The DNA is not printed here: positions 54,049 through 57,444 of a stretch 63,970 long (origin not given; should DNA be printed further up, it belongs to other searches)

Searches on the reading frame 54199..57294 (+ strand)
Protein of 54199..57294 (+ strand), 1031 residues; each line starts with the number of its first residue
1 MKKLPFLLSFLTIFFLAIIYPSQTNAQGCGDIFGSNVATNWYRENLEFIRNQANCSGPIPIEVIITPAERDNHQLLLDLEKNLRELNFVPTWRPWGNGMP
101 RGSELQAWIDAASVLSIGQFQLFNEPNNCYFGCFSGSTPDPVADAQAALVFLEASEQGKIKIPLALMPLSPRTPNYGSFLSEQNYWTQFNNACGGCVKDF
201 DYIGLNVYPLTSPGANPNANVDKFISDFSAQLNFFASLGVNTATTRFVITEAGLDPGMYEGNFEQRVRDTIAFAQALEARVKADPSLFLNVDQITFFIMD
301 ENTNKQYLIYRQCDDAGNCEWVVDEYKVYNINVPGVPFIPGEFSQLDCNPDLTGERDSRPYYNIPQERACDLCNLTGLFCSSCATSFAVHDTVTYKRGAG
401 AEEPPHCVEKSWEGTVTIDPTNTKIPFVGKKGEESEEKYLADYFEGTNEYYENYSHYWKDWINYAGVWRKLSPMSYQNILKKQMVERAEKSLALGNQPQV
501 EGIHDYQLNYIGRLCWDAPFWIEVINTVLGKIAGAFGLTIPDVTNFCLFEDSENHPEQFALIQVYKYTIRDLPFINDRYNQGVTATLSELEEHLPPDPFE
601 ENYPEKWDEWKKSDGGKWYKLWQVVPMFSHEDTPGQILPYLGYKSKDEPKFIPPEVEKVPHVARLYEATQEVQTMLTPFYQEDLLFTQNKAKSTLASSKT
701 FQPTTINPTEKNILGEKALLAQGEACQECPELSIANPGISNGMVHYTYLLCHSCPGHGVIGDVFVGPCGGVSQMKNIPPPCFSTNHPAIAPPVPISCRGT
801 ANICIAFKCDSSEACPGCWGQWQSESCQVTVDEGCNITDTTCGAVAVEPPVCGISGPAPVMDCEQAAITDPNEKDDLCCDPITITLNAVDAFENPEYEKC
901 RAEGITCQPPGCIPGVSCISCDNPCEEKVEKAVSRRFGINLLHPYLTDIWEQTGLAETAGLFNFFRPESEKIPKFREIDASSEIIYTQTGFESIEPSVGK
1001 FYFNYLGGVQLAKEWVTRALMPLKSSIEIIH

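Call 99: find_encoding_contigs(protein=window:54199-57294:+, flank=10000, max_places=1)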
Protein window:54199-57294:+ (1031 aa): 4 contigs read that carry it; 1 place shown.
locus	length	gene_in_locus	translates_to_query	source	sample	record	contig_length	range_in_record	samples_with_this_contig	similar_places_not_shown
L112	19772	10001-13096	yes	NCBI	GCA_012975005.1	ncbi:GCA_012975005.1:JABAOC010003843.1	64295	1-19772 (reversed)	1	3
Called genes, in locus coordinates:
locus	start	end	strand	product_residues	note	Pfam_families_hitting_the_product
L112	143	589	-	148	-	PF01668:SmpB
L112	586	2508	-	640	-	-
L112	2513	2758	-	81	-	PF18901:DUF5657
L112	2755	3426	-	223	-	-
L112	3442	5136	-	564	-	PF08486:SpoIID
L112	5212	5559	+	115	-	PF18895:T4SS_pilin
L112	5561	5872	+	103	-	PF18895:T4SS_pilin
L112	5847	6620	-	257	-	PF01255:Prenyltransf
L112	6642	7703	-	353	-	PF00348:polyprenyl_synt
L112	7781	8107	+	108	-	PF18895:T4SS_pilin (weak)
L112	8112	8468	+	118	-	PF18895:T4SS_pilin (weak)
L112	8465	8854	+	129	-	PF18895:T4SS_pilin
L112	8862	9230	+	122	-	PF18895:T4SS_pilin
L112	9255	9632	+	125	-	PF18895:T4SS_pilin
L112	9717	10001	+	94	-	PF18895:T4SS_pilin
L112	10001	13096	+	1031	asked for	-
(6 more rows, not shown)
